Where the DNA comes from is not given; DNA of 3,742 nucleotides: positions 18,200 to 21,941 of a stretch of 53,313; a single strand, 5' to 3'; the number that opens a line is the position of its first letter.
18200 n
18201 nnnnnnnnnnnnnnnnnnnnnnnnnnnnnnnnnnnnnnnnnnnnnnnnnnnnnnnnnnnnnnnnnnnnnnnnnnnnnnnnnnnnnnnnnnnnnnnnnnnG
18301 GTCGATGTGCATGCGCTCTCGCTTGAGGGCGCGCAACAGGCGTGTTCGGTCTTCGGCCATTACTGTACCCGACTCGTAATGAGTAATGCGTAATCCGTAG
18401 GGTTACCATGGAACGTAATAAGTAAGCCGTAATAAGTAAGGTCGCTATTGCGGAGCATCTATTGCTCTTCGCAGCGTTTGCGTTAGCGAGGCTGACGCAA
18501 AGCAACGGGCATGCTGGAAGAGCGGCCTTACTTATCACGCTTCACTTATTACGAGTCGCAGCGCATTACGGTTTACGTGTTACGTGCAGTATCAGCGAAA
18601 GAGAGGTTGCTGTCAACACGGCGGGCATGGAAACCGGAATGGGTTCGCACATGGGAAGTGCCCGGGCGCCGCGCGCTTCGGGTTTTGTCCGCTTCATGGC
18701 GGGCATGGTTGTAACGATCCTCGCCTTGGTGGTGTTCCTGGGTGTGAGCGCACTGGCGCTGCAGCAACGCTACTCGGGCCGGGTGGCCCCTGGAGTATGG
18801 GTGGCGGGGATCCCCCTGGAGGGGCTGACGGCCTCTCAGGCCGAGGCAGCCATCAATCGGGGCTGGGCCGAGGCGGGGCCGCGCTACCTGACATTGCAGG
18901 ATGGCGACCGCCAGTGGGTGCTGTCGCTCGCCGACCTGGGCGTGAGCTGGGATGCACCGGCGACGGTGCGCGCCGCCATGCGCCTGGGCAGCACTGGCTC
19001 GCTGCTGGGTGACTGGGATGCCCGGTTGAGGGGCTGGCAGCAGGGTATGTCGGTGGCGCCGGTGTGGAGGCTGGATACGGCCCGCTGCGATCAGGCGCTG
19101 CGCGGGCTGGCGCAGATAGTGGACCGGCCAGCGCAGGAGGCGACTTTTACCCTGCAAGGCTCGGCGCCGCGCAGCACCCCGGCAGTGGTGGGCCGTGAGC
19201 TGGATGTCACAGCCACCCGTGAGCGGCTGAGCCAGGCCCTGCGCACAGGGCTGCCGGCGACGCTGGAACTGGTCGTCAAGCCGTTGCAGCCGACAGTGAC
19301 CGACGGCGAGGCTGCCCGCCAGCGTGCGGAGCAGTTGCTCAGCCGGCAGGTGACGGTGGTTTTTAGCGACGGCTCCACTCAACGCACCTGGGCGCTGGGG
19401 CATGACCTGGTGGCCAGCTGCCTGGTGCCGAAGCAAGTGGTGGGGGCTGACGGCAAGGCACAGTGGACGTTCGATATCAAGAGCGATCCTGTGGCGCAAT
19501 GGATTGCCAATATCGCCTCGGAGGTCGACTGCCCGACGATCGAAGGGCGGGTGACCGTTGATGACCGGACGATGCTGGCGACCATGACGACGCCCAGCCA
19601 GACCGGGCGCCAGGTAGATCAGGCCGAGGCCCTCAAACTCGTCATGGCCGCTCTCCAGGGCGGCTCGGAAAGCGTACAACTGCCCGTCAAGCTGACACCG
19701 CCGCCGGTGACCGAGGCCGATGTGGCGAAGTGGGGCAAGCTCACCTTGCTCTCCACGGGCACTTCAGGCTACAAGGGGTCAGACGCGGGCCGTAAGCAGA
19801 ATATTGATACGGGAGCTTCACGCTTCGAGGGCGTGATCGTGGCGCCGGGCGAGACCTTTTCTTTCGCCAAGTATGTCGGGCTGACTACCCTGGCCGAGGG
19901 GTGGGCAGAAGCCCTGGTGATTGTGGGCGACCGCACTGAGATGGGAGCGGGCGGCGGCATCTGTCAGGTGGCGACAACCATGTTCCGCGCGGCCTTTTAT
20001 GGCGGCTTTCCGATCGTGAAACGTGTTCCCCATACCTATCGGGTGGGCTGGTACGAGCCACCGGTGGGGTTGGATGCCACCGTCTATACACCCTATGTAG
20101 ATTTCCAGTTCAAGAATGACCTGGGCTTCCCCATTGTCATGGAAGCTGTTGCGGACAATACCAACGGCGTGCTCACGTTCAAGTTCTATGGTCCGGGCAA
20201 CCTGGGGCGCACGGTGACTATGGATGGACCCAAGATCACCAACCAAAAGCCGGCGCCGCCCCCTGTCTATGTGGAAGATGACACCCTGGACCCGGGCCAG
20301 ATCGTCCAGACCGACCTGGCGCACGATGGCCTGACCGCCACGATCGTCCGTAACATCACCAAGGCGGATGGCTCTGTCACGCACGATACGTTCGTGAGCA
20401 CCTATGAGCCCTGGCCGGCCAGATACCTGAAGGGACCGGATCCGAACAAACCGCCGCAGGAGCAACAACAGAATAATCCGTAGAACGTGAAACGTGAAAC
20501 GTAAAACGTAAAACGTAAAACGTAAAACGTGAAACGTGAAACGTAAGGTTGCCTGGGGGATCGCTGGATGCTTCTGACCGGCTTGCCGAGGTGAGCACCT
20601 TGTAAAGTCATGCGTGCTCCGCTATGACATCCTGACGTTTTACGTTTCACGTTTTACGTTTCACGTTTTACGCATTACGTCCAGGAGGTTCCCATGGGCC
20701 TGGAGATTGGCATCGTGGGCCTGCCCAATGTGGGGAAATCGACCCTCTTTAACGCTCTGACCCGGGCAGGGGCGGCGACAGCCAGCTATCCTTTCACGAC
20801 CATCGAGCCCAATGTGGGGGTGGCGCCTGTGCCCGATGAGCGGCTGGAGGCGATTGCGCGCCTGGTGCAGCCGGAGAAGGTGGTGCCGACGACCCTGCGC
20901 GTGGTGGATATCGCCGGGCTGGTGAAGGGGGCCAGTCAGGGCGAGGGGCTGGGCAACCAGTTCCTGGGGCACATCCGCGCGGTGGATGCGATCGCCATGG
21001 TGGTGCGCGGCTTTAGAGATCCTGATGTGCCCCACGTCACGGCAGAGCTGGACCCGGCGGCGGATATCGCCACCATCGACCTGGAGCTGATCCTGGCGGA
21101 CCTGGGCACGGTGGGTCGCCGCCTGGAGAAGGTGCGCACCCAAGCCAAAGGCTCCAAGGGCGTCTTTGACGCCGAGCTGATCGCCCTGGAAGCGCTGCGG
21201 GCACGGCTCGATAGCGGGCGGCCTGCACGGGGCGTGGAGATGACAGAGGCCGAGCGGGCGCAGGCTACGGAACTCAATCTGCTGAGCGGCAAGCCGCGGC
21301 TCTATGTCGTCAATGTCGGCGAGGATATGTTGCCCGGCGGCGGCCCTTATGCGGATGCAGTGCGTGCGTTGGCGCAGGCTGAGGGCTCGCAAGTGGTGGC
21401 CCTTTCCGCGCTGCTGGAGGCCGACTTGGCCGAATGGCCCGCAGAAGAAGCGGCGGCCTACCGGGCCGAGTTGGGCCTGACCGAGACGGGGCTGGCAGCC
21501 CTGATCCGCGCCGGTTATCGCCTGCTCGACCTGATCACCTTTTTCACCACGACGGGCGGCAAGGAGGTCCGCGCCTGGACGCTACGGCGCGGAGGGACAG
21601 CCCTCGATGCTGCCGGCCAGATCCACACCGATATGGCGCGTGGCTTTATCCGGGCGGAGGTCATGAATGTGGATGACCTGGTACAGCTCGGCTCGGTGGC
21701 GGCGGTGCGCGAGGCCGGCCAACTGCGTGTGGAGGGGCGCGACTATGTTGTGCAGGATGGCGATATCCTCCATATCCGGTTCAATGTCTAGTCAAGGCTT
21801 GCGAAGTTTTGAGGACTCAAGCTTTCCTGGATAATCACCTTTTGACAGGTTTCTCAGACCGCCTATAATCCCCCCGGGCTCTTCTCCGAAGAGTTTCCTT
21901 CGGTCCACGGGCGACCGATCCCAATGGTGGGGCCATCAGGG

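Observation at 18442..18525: The core is conserved in length and in mirrored motifs (CATGG junctions, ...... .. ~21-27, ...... at ~58-64)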

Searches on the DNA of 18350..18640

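Call 41: search_rna_families(source=window, start=18350, end=18640, threshold=evalue, max_evalue=1)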
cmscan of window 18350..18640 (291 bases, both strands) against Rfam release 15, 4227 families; matches with E-value up to 1: 0.
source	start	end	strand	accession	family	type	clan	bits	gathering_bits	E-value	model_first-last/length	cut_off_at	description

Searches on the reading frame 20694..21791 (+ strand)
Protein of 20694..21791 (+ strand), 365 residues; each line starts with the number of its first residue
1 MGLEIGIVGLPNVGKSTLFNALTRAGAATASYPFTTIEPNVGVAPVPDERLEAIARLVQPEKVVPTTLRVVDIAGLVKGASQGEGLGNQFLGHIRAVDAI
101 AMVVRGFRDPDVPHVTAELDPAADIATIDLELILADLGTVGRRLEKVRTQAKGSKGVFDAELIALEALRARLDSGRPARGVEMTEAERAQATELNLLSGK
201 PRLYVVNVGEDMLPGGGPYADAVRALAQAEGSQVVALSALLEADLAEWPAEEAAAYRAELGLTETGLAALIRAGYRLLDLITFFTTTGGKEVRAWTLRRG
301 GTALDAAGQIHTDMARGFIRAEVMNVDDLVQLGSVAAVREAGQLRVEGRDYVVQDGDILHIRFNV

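Call 9: find_encoding_contigs(protein=window:20694-21791:+, flank=10000, max_places=6)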
Protein window:20694-21791:+ (365 aa): 3 contigs read that carry it; 2 places shown.
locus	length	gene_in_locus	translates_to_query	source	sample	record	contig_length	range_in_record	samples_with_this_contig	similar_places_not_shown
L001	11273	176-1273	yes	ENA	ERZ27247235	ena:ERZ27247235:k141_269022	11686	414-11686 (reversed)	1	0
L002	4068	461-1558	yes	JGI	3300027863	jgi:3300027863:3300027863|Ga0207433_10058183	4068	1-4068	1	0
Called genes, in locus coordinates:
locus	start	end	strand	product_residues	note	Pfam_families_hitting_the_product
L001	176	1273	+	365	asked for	PF01926:MMR_HSR1, PF02421:FeoB_N (weak), PF02824:TGS (weak), PF06071:YchF-GTPase_C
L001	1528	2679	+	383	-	PF13433:Peripla_BP_5, PF13458:Peripla_BP_6, PF01094:ANF_receptor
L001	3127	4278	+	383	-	PF13433:Peripla_BP_5, PF13458:Peripla_BP_6, PF01094:ANF_receptor, PF13433:Peripla_BP_5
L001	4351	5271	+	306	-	PF02653:BPD_transp_2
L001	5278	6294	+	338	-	PF02653:BPD_transp_2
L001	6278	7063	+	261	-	PF00005:ABC_tran, PF13304:AAA_21 (faint), PF12399:BCA_ABC_TP_C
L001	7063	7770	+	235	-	PF25199:nSTAND_NTPase5 (faint), PF00005:ABC_tran, PF13304:AAA_21 (faint)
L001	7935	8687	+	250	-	PF00497:SBP_bac_3, PF10613:Lig_chan-Glu_bd (weak), PF09084:NMT1 (faint)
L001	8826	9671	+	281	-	PF00528:BPD_transp_1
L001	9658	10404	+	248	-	PF09818:ABC_ATPase (faint), PF13191:AAA_16 (weak), PF13555:AAA_29 (faint), PF00005:ABC_tran, PF02463:SMC_N (weak), PF13304:AAA_21 (weak)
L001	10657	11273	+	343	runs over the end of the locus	?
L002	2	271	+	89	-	?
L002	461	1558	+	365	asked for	PF01926:MMR_HSR1, PF02421:FeoB_N (weak), PF02824:TGS (weak), PF06071:YchF-GTPase_C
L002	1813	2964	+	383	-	PF13433:Peripla_BP_5, PF13458:Peripla_BP_6, PF01094:ANF_receptor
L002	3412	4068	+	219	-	?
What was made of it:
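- On MITE: No conserved ORF; an ATG in the core of 28319 is not the called start (call 9).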

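Call 10: search_protein_families(library=pfam, proteins=[window:20694-21791:+])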
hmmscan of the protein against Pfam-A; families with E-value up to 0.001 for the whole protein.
window:20694-21791:+ (365 aa): 4 families
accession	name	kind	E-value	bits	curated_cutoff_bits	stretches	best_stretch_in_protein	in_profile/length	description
PF06071.19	YchF-GTPase_C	-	2.2e-34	117.9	27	1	280-364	1-84/84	Protein of unknown function (DUF933)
PF01926.29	MMR_HSR1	-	1.8e-21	76.8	21.9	1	4-110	1-86/113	50S ribosome-binding GTPase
PF02421.24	FeoB_N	-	1.8e-07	31.2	27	1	4-46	2-44/156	Ferrous iron transport protein B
PF02824.27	TGS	-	8.2e-07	29.4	22.2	1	289-361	8-58/60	TGS domain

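Call 25: find_homologous_proteins(query=window:20694-21791:+, max_evalue=1e-100)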
Query window:20694-21791:+ (365 aa): 6070 proteins with E <= 1e-100 among 8000 candidates; the best 120 are listed.
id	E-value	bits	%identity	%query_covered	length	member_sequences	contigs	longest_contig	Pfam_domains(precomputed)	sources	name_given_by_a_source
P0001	4.9e-227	771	100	100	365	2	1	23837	PF02824.28,PF01926.30,PF02421.25,PF06071.20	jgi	-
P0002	1.8e-185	634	82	100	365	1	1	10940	PF02824.28,PF01926.30,PF02421.25,PF06071.20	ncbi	-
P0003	2.5e-178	610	78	100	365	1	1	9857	PF02824.28,PF01926.30,PF02421.25,PF06071.20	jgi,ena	-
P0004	1.3e-177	608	78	100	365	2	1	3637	PF02824.28,PF01926.30,PF02421.25,PF06071.20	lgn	-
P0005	6.3e-177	606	79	100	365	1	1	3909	PF02824.28,PF01926.30,PF02421.25,PF06071.20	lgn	-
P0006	1.3e-176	605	80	100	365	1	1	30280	PF02824.28,PF01926.30,PF02421.25,PF06071.20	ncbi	-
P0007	4.2e-176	603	76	100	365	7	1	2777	PF02824.28,PF01926.30,PF02421.25,PF06071.20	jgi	-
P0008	2.8e-175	600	78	100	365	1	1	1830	PF02824.28,PF01926.30,PF02421.25,PF06071.20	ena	-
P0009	5.9e-175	599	78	100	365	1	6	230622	PF02824.28,PF01926.30,PF02421.25,PF06071.20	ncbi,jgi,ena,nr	ncbi:MAG TPA: redox-regulated ATPase YchF [Anaerolineae bacterium]|nr:redox-regulated ATPase YchF [A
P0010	6.6e-175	599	77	100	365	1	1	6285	PF02824.28,PF01926.30,PF02421.25,PF06071.20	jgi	-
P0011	2.6e-174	597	77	100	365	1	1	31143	PF02824.28,PF01926.30,PF02421.25,PF06071.20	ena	-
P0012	4.1e-174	597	77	100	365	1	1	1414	PF02824.28,PF01926.30,PF02421.25,PF06071.20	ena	-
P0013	5.1e-174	596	77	100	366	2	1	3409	PF02824.28,PF01926.30,PF02421.25,PF06071.20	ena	-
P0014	9.7e-174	595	78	100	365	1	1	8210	PF02824.28,PF01926.30,PF02421.25,PF06071.20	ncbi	-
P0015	2.4e-173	594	78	100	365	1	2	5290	PF02824.28,PF01926.30,PF02421.25,PF06071.20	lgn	-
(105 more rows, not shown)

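Call 27: find_encoding_contigs(protein=P0002, flank=10000, max_places=3)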
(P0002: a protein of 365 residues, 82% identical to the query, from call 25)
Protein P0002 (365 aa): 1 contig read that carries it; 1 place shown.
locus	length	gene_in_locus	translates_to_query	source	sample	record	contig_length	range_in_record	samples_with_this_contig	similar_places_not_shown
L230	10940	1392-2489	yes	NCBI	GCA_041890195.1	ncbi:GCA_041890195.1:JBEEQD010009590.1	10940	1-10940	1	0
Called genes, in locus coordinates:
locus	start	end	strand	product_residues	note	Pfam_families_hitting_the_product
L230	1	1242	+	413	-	?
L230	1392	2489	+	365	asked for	PF01926:MMR_HSR1, PF02421:FeoB_N, PF02824:TGS (weak), PF06071:YchF-GTPase_C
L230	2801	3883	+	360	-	PF00575:S1 (weak), PF13509:S1_2 (faint), PF00575:S1, PF23459:S1_RRP5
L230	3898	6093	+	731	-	PF17854:FtsK_alpha, PF01580:FtsK_SpoIIIE, PF09397:FtsK_gamma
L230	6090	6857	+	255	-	PF01904:DUF72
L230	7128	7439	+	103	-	-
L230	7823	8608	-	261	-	PF22435:MRM3-like_sub_bind (weak), PF00588:SpoU_methylase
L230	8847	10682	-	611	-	PF00005:ABC_tran, PF13304:AAA_21 (faint)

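Call 28: find_encoding_contigs(protein=P0006, flank=10000, max_places=3)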
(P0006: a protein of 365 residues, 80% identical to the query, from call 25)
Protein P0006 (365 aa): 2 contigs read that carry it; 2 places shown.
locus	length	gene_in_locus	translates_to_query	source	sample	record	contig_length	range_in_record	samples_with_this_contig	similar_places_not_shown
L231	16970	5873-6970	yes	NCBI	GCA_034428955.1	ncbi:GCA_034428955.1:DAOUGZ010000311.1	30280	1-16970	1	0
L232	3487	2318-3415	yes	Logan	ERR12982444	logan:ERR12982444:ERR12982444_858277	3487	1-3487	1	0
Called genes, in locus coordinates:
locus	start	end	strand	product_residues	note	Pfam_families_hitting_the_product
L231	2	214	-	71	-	?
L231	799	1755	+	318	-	PF12844:HTH_19, PF13413:HTH_25, PF13464:RodZ_C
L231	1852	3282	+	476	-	PF00919:UPF0004, PF04055:Radical_SAM, PF18693:TRAM_2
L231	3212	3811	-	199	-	-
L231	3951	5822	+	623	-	PF12229:PG_binding_4, PF04294:VanW, PF07501:G5 (weak)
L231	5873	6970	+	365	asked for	PF01926:MMR_HSR1, PF02421:FeoB_N, PF02824:TGS (weak), PF06071:YchF-GTPase_C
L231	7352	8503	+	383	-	PF00534:Glycos_transf_1 (faint), PF13692:Glyco_trans_1_4, PF13524:Glyco_trans_1_2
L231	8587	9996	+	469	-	PF01593:Amino_oxidase, PF13450:NAD_binding_8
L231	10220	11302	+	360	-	PF13439:Glyco_transf_4, PF13477:Glyco_trans_4_2 (faint), PF13579:Glyco_trans_4_4, PF00534:Glycos_transf_1, PF13692:Glyco_trans_1_4, PF13524:Glyco_trans_1_2 (weak)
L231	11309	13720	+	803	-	PF13439:Glyco_transf_4, PF13579:Glyco_trans_4_4, PF20706:GT4-conflict, PF00534:Glycos_transf_1, PF13692:Glyco_trans_1_4, PF13524:Glyco_trans_1_2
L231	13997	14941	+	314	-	PF01408:GFO_IDH_MocA, PF02894:GFO_IDH_MocA_C (faint), PF22725:GFO_IDH_MocA_C3, PF08635:ox_reductase_C (weak)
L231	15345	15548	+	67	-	-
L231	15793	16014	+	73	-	-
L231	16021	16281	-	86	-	-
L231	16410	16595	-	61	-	-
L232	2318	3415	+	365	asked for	PF01926:MMR_HSR1, PF02421:FeoB_N, PF02824:TGS (weak), PF06071:YchF-GTPase_C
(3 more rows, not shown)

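Call 29: find_encoding_contigs(protein=P0009, flank=10000, max_places=3)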
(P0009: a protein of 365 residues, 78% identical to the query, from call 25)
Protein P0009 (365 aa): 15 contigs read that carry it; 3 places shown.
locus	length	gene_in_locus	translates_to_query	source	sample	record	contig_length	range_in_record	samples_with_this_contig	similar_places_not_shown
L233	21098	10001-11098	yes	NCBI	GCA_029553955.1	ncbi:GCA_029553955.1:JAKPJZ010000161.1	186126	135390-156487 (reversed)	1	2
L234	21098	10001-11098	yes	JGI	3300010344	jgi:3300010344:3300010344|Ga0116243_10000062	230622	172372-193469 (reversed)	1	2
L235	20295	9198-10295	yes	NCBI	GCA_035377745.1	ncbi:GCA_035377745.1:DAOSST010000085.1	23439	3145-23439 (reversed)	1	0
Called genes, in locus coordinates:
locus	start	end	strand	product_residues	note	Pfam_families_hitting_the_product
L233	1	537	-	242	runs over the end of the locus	PF00072:Response_reg, PF00196:GerE, PF04545:Sigma70_r4 (weak), PF08281:Sigma70_r4_2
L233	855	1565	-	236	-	PF00072:Response_reg (weak), PF00196:GerE, PF08281:Sigma70_r4_2 (faint)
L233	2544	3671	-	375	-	PF03747:ADP_ribosyl_GH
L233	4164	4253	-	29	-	-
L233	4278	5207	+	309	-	PF12844:HTH_19, PF13413:HTH_25, PF13560:HTH_31 (weak), PF13464:RodZ_C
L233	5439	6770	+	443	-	PF00919:UPF0004, PF04055:Radical_SAM, PF18693:TRAM_2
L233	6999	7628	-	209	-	-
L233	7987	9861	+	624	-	PF12229:PG_binding_4, PF04294:VanW, PF07501:G5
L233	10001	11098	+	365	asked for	PF01926:MMR_HSR1, PF02421:FeoB_N, PF02824:TGS (weak), PF06071:YchF-GTPase_C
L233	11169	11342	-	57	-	-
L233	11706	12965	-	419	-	PF12770:CHAT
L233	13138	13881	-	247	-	PF01026:TatD_DNase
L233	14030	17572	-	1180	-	PF12770:CHAT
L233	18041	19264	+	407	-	PF10459:Peptidase_S46 (faint), PF00089:Trypsin, PF13365:Trypsin_2, PF00595:PDZ, PF13180:PDZ_2, PF17820:PDZ_6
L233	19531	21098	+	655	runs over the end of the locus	PF06480:FtsH_ext, PF06068:TIP49 (faint), PF00004:AAA, PF17862:AAA_lid_3, PF01434:Peptidase_M41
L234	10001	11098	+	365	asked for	PF01926:MMR_HSR1, PF02421:FeoB_N, PF02824:TGS (weak), PF06071:YchF-GTPase_C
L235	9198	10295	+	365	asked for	PF01926:MMR_HSR1, PF02421:FeoB_N, PF02824:TGS (weak), PF06071:YchF-GTPase_C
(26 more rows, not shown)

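Call 66: find_encoding_contigs(protein=P0003, flank=10000, max_places=2)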
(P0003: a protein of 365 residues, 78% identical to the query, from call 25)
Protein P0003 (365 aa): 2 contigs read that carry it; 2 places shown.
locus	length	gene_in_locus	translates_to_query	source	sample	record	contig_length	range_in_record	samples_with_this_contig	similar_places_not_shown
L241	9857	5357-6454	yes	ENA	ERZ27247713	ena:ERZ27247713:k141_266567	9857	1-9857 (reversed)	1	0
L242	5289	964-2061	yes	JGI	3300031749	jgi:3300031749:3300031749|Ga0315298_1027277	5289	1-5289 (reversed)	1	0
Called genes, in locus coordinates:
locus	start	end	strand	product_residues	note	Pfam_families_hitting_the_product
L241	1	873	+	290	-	?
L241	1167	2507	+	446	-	PF00919:UPF0004, PF04055:Radical_SAM, PF18693:TRAM_2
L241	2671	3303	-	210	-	-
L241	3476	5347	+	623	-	PF12229:PG_binding_4, PF04294:VanW, PF07501:G5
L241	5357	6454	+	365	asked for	PF01926:MMR_HSR1, PF02421:FeoB_N, PF02824:TGS (weak), PF06071:YchF-GTPase_C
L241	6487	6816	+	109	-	PF04014:MazE_antitoxin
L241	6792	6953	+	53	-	-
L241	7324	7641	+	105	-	PF22263:DUF6951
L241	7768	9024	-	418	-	PF12770:CHAT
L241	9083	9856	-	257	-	?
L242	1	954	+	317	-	?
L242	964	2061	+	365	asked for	PF01926:MMR_HSR1, PF02421:FeoB_N, PF02824:TGS (weak), PF06071:YchF-GTPase_C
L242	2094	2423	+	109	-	PF04014:MazE_antitoxin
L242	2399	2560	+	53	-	-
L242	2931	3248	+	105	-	PF22263:DUF6951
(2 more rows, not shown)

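Call 67: find_encoding_contigs(protein=P0014, flank=10000, max_places=2)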
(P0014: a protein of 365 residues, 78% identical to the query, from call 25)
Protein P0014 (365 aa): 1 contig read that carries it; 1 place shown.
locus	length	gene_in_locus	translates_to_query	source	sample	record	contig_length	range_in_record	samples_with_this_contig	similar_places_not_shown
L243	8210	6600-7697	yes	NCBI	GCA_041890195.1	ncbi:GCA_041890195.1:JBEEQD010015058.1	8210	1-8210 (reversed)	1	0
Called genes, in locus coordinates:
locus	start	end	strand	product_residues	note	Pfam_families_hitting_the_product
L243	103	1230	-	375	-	PF03747:ADP_ribosyl_GH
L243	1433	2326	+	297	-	PF12844:HTH_19, PF13413:HTH_25, PF13560:HTH_31 (weak), PF13464:RodZ_C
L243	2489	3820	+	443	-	PF00919:UPF0004, PF04055:Radical_SAM, PF18693:TRAM_2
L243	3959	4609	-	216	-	-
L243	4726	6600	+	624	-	PF12229:PG_binding_4, PF04294:VanW, PF07501:G5 (weak)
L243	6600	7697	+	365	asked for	PF01926:MMR_HSR1, PF02421:FeoB_N, PF02824:TGS (weak), PF06071:YchF-GTPase_C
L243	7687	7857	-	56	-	-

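Call 68: find_encoding_contigs(protein=P0011, flank=10000, max_places=2)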
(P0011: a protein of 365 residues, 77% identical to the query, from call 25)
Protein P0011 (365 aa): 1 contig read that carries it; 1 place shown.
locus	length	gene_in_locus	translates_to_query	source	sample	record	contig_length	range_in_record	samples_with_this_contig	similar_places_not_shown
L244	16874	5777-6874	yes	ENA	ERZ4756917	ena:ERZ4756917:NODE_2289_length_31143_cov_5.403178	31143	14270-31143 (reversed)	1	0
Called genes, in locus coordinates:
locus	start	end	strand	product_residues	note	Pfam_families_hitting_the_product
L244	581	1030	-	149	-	PF01850:PIN, PF10130:PIN_2 (faint)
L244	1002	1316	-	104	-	-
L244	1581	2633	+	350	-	PF01408:GFO_IDH_MocA, PF22725:GFO_IDH_MocA_C3, PF02894:GFO_IDH_MocA_C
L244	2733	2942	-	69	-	PF14697:Fer4_21 (faint), PF12797:Fer4_2 (faint), PF13237:Fer4_10 (weak), PF00037:Fer4 (faint), PF12800:Fer4_4 (faint), PF12838:Fer4_7, PF13187:Fer4_9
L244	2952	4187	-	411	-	PF09861:Lar_N (faint)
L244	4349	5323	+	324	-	PF01261:AP_endonuc_2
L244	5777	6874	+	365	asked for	PF01926:MMR_HSR1, PF02421:FeoB_N, PF02824:TGS (weak), PF06071:YchF-GTPase_C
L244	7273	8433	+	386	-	PF13433:Peripla_BP_5, PF13458:Peripla_BP_6, PF01094:ANF_receptor, PF13433:Peripla_BP_5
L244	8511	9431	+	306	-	PF02653:BPD_transp_2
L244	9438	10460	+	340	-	PF02653:BPD_transp_2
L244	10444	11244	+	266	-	PF00005:ABC_tran, PF13304:AAA_21 (faint), PF12399:BCA_ABC_TP_C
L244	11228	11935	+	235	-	PF00005:ABC_tran, PF25199:nSTAND_NTPase5 (faint), PF13304:AAA_21 (faint), PF12399:BCA_ABC_TP_C (weak)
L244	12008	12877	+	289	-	PF00497:SBP_bac_3, PF10613:Lig_chan-Glu_bd (weak)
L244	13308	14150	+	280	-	PF00528:BPD_transp_1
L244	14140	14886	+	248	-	PF09818:ABC_ATPase (faint), PF13191:AAA_16 (weak), PF00005:ABC_tran, PF02463:SMC_N (faint), PF13401:AAA_22 (weak), PF13304:AAA_21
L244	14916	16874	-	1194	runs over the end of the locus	PF00528:BPD_transp_1, PF04389:Peptidase_M28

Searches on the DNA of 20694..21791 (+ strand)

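Call 65: search_rna_families(sources=[L004, L005, L006, L016, L020, L027, L030, L039, L040, L043, L048, L049, L060, L017, L066, L080, L095, L036, L230], threshold=gathering)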
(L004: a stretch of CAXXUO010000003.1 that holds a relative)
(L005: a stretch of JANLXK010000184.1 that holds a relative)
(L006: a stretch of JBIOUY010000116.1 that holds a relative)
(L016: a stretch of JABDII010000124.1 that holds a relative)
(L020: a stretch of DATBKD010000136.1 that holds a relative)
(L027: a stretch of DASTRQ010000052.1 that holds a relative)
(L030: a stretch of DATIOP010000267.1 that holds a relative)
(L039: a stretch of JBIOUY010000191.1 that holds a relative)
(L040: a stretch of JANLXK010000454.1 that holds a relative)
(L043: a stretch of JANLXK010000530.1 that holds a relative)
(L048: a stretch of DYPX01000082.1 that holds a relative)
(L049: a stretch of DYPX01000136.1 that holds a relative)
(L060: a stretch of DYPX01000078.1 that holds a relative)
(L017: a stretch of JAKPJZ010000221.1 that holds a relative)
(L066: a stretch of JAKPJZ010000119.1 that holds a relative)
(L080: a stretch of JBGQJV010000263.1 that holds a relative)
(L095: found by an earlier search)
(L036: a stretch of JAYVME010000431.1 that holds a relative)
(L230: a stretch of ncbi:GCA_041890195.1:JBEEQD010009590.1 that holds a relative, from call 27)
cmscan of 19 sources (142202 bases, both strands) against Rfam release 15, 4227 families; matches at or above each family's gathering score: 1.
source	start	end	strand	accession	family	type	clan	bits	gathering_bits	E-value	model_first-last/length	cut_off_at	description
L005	4057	4419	+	RF00023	tmRNA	Gene;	CL00001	148.9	47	3.6e-58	1-374/374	no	transfer-messenger RNA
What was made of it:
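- On Structured non-coding RNA family (Rfam type): No hit on heptamer hairpins in 19 other loci (call 65).
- One follows a tmRNA gene (call 65).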
